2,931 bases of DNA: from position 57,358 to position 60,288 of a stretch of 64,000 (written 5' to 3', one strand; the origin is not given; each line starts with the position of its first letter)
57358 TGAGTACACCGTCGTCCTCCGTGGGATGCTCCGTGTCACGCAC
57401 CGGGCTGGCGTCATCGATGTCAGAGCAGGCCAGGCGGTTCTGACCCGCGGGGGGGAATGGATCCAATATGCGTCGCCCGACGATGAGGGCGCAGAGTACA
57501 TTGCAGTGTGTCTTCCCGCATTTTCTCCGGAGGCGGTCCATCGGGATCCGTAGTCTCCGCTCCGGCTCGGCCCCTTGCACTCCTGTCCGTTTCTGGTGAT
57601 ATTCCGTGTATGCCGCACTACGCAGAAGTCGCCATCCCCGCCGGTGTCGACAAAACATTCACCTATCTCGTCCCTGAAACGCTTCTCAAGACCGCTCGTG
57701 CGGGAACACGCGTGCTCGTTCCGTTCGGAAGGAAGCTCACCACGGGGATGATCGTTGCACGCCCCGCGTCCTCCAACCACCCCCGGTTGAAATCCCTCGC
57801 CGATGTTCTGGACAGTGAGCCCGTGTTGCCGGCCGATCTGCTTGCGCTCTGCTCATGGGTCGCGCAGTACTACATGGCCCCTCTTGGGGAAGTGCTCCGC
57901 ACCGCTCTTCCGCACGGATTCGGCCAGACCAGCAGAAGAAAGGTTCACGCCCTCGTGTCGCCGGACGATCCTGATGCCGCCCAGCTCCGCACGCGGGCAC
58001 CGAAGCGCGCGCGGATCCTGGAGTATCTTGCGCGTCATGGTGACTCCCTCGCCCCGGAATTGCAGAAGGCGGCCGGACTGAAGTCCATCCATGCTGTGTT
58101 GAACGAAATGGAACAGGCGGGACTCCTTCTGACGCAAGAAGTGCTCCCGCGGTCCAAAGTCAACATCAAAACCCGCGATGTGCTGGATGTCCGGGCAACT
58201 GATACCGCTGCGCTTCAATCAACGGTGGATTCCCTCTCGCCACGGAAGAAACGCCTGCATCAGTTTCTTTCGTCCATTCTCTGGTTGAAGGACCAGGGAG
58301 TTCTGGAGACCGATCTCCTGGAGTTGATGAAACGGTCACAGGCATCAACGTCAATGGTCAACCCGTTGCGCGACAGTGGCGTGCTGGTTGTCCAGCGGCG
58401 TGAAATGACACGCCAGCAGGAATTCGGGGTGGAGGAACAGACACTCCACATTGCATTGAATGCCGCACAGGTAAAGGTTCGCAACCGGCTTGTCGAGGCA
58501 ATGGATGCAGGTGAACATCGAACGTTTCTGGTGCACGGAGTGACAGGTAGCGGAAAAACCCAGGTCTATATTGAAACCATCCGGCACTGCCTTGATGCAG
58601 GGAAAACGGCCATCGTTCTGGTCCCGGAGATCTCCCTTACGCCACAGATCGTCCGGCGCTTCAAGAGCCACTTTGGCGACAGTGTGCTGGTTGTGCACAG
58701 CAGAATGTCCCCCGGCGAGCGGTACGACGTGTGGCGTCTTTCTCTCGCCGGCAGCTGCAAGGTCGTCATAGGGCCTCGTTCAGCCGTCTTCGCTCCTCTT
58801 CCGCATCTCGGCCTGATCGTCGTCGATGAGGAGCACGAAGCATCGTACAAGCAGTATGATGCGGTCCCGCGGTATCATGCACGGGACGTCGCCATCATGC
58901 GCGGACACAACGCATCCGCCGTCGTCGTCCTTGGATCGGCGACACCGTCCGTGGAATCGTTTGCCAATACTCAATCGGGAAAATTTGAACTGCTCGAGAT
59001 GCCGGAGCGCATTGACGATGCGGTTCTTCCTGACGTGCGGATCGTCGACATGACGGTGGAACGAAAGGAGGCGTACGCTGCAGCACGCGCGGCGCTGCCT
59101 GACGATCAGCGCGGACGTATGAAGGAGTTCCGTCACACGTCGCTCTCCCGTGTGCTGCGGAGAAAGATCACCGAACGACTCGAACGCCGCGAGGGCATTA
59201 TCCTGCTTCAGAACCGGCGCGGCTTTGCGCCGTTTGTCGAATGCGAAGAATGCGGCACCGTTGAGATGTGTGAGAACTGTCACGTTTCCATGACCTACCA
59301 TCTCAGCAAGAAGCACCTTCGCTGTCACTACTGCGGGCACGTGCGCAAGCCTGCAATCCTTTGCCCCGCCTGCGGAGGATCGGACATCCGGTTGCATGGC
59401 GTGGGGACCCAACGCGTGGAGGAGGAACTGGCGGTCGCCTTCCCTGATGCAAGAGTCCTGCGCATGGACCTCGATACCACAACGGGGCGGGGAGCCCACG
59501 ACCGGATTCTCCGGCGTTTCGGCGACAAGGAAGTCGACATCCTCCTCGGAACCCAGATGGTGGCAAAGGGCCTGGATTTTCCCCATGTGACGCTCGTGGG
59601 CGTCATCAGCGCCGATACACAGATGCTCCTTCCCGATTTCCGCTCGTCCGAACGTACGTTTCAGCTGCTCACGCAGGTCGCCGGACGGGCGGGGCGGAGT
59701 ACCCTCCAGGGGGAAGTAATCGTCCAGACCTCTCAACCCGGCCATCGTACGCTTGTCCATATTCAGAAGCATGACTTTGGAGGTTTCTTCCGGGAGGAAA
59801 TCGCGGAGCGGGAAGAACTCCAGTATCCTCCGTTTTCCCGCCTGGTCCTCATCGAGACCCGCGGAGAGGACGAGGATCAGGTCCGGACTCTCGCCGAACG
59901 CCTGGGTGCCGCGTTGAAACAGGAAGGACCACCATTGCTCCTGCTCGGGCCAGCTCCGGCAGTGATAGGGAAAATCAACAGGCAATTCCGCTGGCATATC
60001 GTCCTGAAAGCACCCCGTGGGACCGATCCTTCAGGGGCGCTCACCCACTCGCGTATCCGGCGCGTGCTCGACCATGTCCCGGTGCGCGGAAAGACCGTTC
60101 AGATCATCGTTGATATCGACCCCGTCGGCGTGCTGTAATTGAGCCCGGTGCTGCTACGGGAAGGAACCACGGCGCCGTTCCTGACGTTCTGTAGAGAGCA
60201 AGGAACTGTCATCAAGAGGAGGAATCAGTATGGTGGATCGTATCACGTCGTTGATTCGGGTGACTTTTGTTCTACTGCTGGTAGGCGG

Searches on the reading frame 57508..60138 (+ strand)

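Call 51: search_protein_families(library=pfam, proteins=[window:57508-60138:+], max_evalue=0.00001)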
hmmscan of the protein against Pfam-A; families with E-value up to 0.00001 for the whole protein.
window:57508-60138:+ (876 aa): 6 families
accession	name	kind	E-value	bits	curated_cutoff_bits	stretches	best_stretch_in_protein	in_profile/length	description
PF17764.6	PriA_3primeBD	-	1.8e-29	101.9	22.7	1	40-135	1-96/96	3'DNA-binding domain (3'BD)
PF18074.6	PriA_C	-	7.9e-18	65.5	26.9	1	775-872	1-95/95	Primosomal protein N C-terminal domain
PF00270.35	DEAD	-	2e-17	63.9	26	1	336-483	13-162/167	DEAD/DEAH box helicase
PF04851.21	ResIII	-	1.6e-15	57.8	22.5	1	315-457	2-150/164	Type III restriction enzyme, res subunit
PF00271.37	Helicase_C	-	1.1e-10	42.2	23.5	1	657-731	47-109/110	Helicase conserved C-terminal domain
PF18319.7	Zn_ribbon_PriA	-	2.3e-09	37.5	26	1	588-614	1-27/27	PriA DNA helicase Cys-rich region (CRR) domain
